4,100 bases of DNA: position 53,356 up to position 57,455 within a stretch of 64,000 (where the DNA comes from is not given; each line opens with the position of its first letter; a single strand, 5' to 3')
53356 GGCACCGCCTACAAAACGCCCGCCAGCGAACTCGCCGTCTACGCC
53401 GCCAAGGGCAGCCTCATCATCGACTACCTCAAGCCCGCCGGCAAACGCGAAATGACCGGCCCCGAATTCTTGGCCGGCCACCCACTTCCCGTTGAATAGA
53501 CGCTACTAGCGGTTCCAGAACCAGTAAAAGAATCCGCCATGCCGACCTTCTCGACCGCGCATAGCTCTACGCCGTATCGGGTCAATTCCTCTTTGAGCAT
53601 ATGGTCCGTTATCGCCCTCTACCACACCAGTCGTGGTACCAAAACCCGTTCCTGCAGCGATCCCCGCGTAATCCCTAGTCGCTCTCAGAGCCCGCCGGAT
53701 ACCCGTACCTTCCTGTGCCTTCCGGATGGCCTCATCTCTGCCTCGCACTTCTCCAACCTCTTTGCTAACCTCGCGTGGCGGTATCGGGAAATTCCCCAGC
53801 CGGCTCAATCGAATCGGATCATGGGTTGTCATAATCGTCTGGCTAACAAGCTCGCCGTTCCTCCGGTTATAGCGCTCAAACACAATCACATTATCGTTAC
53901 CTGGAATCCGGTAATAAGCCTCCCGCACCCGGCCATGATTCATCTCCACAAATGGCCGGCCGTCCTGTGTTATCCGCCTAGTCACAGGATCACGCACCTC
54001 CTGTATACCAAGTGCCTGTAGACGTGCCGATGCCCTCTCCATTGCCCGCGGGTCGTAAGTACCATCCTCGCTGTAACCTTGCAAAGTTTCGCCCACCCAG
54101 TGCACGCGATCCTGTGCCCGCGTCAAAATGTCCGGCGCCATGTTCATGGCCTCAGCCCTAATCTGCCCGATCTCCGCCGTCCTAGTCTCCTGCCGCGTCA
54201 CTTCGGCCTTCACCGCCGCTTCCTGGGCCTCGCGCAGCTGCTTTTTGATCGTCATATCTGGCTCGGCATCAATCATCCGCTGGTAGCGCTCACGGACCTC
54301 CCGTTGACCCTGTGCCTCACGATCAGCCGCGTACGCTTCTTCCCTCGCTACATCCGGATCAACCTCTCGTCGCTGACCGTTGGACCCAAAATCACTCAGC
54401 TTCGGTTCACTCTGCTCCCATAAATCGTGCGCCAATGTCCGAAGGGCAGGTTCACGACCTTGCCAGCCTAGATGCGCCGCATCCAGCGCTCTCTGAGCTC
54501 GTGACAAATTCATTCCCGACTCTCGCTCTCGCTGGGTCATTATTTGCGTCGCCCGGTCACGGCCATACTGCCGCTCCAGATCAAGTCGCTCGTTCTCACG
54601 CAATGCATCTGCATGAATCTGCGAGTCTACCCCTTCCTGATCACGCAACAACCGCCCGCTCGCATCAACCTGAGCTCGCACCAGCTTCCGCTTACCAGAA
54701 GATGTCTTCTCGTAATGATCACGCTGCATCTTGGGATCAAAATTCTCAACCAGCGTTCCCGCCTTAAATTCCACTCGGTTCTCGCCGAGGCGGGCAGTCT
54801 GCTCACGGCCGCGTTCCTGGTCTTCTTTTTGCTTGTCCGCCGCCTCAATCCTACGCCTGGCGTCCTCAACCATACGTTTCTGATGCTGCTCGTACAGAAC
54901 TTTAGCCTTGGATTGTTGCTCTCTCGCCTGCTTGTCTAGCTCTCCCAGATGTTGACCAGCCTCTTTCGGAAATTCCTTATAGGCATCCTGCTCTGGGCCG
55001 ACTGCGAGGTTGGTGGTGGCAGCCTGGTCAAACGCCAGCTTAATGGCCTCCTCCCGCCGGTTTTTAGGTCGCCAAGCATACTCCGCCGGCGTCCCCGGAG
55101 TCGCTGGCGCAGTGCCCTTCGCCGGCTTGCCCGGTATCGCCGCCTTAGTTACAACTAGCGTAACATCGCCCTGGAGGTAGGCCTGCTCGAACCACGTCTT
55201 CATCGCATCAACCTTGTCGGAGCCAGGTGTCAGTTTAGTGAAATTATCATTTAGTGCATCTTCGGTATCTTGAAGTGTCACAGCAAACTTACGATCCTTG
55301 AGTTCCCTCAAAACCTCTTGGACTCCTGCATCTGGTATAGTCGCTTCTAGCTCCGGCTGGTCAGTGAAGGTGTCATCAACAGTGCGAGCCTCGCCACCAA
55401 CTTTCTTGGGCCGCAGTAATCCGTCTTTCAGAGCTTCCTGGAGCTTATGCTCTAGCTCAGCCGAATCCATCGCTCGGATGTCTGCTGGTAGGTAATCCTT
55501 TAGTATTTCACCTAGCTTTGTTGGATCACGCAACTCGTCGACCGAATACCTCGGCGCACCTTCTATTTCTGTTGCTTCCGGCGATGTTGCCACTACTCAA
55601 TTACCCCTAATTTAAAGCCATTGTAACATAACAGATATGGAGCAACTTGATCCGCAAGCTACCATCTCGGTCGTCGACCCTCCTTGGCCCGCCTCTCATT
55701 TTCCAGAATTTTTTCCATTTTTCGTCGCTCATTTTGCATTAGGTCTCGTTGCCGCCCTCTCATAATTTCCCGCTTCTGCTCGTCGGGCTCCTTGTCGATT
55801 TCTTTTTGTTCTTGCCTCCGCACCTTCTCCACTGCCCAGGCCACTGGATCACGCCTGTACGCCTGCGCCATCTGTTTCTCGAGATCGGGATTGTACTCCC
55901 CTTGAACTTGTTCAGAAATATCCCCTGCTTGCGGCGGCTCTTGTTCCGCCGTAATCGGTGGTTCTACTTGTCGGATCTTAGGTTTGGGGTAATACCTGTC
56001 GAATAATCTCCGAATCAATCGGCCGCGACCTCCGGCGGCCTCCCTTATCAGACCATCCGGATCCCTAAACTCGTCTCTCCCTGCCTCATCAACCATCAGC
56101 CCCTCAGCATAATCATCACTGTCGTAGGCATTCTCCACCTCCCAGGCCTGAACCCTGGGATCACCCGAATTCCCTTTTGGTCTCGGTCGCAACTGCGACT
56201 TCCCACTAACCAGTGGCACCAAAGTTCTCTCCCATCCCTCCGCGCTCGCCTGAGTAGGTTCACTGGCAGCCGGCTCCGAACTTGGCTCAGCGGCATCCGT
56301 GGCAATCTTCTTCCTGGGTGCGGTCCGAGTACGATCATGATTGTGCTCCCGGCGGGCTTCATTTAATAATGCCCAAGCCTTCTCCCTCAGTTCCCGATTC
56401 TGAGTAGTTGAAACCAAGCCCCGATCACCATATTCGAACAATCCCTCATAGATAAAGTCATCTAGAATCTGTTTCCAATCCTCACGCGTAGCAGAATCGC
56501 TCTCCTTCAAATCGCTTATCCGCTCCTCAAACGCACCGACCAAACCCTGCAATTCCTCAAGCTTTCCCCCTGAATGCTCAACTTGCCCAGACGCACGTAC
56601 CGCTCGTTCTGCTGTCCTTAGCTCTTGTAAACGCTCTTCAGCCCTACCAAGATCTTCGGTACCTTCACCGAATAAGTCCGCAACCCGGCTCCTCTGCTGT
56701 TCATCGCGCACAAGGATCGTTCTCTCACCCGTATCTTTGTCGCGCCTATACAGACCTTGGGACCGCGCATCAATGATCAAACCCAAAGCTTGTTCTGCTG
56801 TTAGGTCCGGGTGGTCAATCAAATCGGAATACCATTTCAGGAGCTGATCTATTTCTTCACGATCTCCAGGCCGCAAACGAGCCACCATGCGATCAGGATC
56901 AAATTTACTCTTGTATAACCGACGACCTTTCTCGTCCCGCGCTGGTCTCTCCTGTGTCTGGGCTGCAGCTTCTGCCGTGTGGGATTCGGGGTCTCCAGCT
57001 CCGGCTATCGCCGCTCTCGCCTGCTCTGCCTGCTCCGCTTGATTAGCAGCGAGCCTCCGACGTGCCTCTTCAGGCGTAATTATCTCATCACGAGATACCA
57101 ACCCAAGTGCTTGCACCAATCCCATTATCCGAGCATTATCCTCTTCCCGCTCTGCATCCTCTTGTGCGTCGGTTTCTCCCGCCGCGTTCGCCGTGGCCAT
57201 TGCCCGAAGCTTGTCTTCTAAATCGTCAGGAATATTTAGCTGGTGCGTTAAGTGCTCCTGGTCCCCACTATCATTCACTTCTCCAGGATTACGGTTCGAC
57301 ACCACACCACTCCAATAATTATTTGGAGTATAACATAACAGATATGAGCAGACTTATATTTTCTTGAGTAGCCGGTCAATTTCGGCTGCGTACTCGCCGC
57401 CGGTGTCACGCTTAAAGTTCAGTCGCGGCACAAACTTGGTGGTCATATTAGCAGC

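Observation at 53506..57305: Two adjacent large hyper-charged cytoplasmic proteins (695 and 548 aa), each with a GTG start and each preceded by the same 16-nt motif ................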

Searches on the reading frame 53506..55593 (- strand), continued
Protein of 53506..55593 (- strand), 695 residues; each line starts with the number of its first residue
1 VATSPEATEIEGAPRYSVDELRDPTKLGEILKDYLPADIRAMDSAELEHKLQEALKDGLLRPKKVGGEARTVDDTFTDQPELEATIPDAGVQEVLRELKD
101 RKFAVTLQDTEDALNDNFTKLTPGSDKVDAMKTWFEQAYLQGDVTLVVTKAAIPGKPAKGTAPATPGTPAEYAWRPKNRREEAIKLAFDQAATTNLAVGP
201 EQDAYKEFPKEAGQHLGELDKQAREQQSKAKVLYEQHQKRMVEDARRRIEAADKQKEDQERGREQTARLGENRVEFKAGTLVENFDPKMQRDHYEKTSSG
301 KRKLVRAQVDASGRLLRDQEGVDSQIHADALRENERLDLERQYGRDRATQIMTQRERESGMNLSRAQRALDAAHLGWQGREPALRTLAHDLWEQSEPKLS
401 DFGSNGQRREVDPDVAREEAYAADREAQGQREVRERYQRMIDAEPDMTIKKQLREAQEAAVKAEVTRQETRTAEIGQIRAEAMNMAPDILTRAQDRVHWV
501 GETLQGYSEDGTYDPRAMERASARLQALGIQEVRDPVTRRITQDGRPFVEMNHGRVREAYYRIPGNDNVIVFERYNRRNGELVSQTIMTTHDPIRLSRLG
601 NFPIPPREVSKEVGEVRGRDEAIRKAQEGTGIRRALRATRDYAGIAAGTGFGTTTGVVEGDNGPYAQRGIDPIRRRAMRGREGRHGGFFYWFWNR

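Call 68: fold_search(model_id=the predicted structure, library=viral)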
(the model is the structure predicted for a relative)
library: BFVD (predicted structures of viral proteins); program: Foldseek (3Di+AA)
matches with E <= 10: 186; with E <= 0.001: 0
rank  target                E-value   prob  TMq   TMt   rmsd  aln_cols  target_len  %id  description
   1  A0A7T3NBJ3            8.3e-02  0.28  0.08  0.18  19.7       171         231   13  Uncharacterized protein [Serratia phage vB_SmaM_Yaphecito]
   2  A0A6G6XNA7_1          2.5e-01  0.09  0.08  0.06  49.5       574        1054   13  (no name in the UniProt tables at hand)
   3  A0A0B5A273            4.1e-01  0.47  0.07  0.21  15.3       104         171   20  (no name in the UniProt tables at hand)
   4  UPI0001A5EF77         4.6e-01  0.28  0.09  0.40   6.7       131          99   11  (no name look-up for this kind of identifier)
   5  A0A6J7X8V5            4.6e-01  0.06  0.08  0.07  52.6       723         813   10  Uncharacterized protein [uncultured Caudovirales phage]
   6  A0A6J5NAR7            5.1e-01  0.14  0.06  0.15  25.5       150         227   13  Uncharacterized protein [uncultured Caudovirales phage]
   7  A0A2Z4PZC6            5.6e-01  0.09  0.06  0.19  17.9       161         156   10  (no name in the UniProt tables at hand)
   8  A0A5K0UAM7            6.5e-01  0.06  0.08  0.05  42.2       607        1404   10  Uncharacterized protein [Yasminevirus sp. GU-2018]
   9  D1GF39                6.8e-01  0.44  0.09  0.49   4.7       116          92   12  Uncharacterized protein [Sulfolobus spindle-shaped virus 6]
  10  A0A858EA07            7.9e-01  0.18  0.10  0.31  20.0       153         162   15  Uncharacterized protein [Listeria phage vB_Liva_VAfA18]
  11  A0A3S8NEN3            8.8e-01  0.20  0.09  0.34  10.3       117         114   11  Uncharacterized protein [Sulfolobales Beppu filamentous phage 1]
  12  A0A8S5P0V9            9.2e-01  0.07  0.07  0.15  22.4       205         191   14  Uncharacterized protein [Myoviridae sp. ctLnO19]
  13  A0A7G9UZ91            9.7e-01  0.18  0.06  0.39   6.7        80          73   12  Uncharacterized protein [Gordonia Phage Sephiroth]
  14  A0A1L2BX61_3          9.7e-01  0.07  0.09  0.06  44.7       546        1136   10  Tape measure protein [Nodularia phage vB_NpeS-2AV2]
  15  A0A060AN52            9.7e-01  0.06  0.07  0.11  29.9       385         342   12  Tail tape measure protein [Enterococcus phage IME-EFm1]
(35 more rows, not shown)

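Call 74: search_protein_families(library=phrogs, proteins=[window:53506-55593:-], max_evalue=0.01)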
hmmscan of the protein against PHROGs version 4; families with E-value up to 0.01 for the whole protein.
window:53506-55593:- (695 aa): 0 families

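Call 75: search_protein_families(library=padloc, proteins=[window:53506-55593:-], max_evalue=0.01)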
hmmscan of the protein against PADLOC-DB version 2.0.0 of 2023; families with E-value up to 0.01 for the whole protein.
window:53506-55593:- (695 aa): 0 families

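Call 94: list_cluster_members(proteins=[P0125, P0126, P0127, P0128, P0130, P0131, P0134, P0139, P0140, P0147])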
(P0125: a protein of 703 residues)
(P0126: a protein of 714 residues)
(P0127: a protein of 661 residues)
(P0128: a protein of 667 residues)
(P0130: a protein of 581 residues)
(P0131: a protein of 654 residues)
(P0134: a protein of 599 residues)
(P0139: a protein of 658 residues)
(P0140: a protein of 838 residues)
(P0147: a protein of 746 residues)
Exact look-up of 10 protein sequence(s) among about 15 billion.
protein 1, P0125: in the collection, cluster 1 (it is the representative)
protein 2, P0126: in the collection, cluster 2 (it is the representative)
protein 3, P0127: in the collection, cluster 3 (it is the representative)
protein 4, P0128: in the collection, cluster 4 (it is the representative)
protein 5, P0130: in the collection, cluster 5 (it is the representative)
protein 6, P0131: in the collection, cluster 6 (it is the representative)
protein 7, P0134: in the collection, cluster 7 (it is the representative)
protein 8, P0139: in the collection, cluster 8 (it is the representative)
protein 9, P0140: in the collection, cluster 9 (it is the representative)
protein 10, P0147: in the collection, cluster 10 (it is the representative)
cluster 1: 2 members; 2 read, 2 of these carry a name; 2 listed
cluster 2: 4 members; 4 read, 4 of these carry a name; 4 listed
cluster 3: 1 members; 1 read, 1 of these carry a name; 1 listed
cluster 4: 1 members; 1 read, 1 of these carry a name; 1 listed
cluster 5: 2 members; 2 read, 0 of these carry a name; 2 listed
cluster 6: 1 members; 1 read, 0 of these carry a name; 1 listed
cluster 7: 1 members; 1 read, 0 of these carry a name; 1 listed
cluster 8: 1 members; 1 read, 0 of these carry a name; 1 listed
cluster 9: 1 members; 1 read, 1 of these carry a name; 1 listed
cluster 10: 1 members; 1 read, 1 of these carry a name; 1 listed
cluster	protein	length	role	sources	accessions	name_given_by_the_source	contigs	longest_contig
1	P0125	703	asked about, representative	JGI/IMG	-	hypothetical protein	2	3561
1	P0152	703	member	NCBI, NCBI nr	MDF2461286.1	MAG: hypothetical protein K0S68_689 [Candidatus Saccharibacteria bacterium] | hypothetical protein [Candidatus Saccharibacteria bacterium]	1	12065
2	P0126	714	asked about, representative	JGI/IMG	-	Asp-tRNA(Asn)/Glu-tRNA(Gln) amidotransferase C subunit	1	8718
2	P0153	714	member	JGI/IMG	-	hypothetical protein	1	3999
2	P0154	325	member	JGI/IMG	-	hypothetical protein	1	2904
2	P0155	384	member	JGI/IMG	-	hypothetical protein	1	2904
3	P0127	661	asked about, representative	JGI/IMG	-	hypothetical protein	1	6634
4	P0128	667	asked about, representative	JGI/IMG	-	hypothetical protein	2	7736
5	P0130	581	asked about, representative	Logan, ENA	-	-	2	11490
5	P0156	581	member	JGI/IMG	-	-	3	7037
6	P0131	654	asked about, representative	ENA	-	-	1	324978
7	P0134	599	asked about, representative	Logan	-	-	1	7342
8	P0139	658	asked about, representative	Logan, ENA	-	-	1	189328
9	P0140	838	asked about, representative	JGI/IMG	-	hypothetical protein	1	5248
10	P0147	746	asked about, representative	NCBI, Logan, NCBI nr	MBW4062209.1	hypothetical protein HJC99_06590 [Candidatus Saccharibacteria bacterium] | hypothetical protein [Candidatus Saccharibacteria bacterium]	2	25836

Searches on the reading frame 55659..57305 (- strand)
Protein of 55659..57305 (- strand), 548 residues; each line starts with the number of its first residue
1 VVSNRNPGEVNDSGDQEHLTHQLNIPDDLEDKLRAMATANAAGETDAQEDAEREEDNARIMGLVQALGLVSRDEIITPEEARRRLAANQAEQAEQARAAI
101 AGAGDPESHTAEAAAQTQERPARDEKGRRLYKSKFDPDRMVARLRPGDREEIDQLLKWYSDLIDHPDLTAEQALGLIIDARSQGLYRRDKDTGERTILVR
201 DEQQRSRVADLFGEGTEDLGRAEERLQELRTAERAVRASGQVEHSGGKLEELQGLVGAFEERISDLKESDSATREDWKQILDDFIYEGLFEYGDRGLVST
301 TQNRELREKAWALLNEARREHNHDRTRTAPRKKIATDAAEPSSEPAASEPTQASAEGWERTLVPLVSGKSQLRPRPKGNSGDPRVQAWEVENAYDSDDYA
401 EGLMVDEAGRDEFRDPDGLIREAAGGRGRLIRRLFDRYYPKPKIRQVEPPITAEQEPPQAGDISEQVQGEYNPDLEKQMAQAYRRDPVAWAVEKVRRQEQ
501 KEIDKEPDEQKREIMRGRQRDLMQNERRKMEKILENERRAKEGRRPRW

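Call 6: search_protein_families(library=pfam, proteins=[window:55659-57305:-], max_evalue=1)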
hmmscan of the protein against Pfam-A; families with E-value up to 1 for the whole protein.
window:55659-57305:- (548 aa): 1 family
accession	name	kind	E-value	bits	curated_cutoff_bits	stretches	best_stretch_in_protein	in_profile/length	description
PF01610.23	DDE_Tnp_ISL3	-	0.024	14.9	23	1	488-539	90-144/240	Transposase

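Call 7: search_protein_families(library=ncbifam, proteins=[window:55659-57305:-], max_evalue=1)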
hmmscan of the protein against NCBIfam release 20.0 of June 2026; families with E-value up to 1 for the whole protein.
window:55659-57305:- (548 aa): 0 families

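Call 12: find_homologous_proteins(query=window:55659-57305:-)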
Query window:55659-57305:- (548 aa): 1 proteins with E <= 0.001 among 8000 candidates.
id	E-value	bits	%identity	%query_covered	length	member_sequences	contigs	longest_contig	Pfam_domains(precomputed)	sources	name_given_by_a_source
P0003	0.0e+0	1185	100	100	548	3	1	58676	-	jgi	jgi:hypothetical protein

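Call 70: list_cluster_members(proteins=[L134:1169-2674:-, L134:462-1058:-, window:55659-57305:-, window:53506-55593:-])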
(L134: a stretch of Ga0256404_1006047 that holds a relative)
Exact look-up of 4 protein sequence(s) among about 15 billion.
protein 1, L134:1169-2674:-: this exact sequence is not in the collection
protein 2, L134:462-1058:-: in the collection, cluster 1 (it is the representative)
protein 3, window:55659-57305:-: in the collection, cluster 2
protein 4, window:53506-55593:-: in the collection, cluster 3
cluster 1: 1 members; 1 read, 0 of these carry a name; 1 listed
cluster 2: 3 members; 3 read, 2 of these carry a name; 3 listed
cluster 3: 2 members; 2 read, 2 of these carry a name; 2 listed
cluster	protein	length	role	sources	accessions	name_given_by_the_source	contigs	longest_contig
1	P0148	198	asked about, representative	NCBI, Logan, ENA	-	-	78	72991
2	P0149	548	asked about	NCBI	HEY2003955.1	MAG TPA: hypothetical protein VGH44_02460 [Candidatus Saccharimonadia bacterium]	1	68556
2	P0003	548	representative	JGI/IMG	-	hypothetical protein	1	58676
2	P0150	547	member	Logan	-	-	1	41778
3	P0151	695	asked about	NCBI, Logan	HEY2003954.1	MAG TPA: hypothetical protein VGH44_02455 [Candidatus Saccharimonadia bacterium]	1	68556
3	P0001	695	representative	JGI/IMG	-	hypothetical protein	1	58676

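Call 74: search_protein_families(library=phrogs, proteins=[window:55659-57305:-], max_evalue=0.01)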
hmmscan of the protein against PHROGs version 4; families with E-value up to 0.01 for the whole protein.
window:55659-57305:- (548 aa): 0 families

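Call 75: search_protein_families(library=padloc, proteins=[window:55659-57305:-], max_evalue=0.01)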
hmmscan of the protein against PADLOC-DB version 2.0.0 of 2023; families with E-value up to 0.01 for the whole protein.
window:55659-57305:- (548 aa): 0 families

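Call 76: search_solved_structures(query=window:55659-57305:-, max_evalue=1)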
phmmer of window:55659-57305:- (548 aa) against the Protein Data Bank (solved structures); distinct sequences matched with E-value up to 1: 0.
